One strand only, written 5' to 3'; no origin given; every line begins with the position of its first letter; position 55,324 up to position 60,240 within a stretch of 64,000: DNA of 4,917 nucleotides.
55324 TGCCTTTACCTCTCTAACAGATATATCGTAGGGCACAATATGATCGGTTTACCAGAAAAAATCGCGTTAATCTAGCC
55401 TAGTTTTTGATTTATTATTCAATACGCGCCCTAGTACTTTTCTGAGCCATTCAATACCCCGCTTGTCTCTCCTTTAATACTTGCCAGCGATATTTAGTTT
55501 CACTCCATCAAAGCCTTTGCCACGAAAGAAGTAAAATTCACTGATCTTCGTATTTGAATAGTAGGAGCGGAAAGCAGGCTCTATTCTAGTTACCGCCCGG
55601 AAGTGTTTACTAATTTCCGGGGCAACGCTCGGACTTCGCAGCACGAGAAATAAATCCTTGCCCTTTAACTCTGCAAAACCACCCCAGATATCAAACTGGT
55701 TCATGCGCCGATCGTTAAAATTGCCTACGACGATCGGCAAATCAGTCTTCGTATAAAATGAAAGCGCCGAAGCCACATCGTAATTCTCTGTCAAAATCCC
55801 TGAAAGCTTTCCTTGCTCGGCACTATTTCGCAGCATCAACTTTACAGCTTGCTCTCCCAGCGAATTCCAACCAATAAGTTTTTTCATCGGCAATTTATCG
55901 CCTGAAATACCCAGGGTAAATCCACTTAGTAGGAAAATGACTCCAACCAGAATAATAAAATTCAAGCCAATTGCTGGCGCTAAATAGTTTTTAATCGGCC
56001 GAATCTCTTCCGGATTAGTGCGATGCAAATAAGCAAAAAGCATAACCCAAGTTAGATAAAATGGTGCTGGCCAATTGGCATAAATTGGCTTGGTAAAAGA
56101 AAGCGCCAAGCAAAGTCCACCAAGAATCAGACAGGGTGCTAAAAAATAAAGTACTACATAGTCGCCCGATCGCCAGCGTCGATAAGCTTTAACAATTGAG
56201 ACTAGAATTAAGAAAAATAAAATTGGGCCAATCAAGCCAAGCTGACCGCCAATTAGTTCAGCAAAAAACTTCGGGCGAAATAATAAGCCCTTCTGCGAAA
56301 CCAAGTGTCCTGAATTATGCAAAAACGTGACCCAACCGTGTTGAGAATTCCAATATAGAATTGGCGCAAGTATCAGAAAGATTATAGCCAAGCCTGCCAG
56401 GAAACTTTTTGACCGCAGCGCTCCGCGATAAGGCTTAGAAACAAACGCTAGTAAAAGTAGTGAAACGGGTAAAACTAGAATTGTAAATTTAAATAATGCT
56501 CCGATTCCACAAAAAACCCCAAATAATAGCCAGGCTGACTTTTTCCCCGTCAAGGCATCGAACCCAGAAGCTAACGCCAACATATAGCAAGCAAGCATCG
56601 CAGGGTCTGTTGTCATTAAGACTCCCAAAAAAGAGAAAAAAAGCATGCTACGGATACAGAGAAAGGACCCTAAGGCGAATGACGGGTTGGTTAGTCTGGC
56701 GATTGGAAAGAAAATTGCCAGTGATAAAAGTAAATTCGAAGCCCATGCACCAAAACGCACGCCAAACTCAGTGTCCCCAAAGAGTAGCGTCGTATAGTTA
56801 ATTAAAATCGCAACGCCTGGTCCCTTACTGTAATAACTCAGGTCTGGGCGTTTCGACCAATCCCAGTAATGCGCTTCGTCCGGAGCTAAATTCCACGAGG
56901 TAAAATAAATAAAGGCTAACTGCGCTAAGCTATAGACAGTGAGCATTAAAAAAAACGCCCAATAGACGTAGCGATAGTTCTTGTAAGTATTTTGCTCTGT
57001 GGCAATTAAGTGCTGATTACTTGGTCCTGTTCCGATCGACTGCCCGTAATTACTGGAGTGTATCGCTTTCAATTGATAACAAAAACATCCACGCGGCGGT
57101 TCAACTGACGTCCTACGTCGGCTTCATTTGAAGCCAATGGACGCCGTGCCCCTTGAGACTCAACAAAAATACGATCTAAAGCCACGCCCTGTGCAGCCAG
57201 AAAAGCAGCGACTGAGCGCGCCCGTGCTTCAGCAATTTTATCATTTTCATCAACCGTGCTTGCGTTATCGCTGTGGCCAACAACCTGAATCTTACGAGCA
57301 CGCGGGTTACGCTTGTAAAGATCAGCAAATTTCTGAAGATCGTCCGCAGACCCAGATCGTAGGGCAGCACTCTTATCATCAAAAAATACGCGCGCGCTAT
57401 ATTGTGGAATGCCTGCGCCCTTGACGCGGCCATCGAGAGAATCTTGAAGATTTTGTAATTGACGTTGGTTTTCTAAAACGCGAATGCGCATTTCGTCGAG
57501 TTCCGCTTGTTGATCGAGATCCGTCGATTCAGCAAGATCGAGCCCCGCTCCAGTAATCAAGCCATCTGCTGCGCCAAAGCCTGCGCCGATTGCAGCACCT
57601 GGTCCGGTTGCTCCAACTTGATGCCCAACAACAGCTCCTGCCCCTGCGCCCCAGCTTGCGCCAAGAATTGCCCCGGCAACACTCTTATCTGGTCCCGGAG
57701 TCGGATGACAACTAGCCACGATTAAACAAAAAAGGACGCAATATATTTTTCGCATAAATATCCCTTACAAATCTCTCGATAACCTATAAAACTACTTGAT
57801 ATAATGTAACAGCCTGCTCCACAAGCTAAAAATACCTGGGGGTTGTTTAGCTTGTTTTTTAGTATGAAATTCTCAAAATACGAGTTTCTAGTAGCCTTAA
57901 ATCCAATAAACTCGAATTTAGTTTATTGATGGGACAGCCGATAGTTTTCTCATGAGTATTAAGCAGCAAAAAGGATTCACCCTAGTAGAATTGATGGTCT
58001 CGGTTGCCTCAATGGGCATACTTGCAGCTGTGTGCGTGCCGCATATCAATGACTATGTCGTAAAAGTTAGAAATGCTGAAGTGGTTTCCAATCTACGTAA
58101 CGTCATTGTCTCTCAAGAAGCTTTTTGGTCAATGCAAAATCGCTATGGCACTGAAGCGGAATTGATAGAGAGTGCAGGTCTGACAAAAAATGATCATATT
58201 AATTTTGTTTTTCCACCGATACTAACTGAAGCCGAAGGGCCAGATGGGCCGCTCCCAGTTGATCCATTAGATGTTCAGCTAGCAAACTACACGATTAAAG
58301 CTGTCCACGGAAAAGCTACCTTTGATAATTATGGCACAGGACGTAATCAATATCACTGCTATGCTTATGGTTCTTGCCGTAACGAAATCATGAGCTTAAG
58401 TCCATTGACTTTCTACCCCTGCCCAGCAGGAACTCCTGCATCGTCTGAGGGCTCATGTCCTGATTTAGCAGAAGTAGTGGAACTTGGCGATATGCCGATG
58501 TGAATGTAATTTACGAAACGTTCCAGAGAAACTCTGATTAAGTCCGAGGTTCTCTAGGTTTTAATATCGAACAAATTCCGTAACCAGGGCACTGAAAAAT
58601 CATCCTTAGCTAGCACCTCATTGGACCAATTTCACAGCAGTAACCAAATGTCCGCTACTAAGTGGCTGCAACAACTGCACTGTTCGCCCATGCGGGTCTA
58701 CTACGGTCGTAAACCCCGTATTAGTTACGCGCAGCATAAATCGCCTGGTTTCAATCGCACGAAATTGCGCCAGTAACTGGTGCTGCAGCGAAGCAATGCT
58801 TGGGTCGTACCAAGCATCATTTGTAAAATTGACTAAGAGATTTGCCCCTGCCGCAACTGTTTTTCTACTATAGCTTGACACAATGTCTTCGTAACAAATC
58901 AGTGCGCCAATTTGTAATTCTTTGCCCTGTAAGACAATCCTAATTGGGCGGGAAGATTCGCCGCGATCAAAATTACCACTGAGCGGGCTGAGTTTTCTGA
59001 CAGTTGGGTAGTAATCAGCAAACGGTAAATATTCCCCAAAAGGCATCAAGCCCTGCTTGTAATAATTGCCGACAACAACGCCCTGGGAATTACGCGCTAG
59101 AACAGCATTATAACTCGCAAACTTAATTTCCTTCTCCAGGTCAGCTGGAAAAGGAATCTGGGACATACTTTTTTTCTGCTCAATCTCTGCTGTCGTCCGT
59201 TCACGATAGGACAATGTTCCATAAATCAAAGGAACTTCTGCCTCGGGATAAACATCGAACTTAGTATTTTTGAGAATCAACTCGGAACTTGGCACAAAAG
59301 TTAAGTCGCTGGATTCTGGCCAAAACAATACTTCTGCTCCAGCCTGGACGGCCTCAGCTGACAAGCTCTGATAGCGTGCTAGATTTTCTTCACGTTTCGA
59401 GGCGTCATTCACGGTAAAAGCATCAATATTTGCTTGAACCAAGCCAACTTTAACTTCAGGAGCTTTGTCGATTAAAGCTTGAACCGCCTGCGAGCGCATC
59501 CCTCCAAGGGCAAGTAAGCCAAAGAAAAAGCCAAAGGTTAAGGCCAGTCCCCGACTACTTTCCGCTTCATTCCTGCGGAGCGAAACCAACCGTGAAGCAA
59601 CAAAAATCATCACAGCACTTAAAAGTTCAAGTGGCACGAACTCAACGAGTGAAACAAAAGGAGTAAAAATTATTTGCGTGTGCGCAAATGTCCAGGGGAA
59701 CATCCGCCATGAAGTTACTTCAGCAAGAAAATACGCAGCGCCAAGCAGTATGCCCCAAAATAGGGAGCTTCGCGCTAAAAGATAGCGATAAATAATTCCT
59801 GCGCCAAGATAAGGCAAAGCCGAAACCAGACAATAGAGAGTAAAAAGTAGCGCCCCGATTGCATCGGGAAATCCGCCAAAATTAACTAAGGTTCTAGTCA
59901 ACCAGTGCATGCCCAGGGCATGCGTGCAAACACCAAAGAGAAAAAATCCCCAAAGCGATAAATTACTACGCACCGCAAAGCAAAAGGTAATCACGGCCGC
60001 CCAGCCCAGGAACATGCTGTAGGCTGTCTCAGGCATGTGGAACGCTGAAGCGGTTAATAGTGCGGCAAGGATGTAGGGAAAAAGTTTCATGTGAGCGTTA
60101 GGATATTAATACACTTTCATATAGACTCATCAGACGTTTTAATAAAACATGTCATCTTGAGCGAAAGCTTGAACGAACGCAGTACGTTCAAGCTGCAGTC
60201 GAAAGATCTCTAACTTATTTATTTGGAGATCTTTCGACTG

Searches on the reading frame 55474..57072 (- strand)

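Call 44: search_protein_families(library=pfam, proteins=[window:55474-57072:-], max_evalue=0.001)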
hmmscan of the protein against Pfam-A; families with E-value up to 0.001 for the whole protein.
window:55474-57072:- (532 aa): 1 family
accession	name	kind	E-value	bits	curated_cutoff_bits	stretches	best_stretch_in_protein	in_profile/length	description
PF13231.12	PMT_2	-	6.2e-23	82.2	26.1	1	83-241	2-160/160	Dolichyl-phosphate-mannose-protein mannosyltransferase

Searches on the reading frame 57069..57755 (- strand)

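Call 47: search_protein_families(library=pfam, proteins=[window:57069-57755:-], max_evalue=0.001)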
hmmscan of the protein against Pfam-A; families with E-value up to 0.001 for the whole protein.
window:57069-57755:- (228 aa): 2 families
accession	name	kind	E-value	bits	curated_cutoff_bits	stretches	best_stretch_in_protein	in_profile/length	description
PF00691.25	OmpA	-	6.2e-19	68.6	27.2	1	124-220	1-98/98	OmpA family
PF13436.11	Gly-zipper_OmpA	-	0.00026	21.2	27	1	26-68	1-43/44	Glycine-zipper domain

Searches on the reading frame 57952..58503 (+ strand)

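Call 47: search_protein_families(library=pfam, proteins=[window:57952-58503:+], max_evalue=0.001)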
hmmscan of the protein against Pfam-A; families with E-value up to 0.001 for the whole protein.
window:57952-58503:+ (183 aa): 1 family
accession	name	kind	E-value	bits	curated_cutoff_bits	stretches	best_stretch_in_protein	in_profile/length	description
PF07963.17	N_methyl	-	3.2e-06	26.9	21.2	1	4-27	2-25/27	Prokaryotic N-terminal methylation motif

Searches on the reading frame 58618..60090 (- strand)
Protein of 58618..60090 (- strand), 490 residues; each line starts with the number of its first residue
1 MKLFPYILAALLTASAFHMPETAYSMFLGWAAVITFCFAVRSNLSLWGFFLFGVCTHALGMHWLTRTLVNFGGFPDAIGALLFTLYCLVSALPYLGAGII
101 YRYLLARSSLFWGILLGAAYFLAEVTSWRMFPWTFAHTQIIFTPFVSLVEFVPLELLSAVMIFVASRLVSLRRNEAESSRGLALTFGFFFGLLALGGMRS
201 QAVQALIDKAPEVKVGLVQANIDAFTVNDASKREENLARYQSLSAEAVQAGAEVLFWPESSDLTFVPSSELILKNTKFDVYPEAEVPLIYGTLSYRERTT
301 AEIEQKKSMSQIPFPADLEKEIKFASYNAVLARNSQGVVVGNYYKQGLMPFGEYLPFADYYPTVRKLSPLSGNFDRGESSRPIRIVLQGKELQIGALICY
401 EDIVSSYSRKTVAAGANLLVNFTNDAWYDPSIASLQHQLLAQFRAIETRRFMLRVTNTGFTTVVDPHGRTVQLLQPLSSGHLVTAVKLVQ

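Call 47: search_protein_families(library=pfam, proteins=[window:58618-60090:-], max_evalue=0.001)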
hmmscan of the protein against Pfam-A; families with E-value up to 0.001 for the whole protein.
window:58618-60090:- (490 aa): 2 families
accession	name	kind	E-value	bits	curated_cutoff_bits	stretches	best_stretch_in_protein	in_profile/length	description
PF00795.27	CN_hydrolase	-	2.7e-27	96.1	23.2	1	214-488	1-248/256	Carbon-nitrogen hydrolase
PF20154.4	LNT_N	-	1.6e-05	25.6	27.1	1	10-165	2-157/159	Apolipoprotein N-acyltransferase N-terminal domain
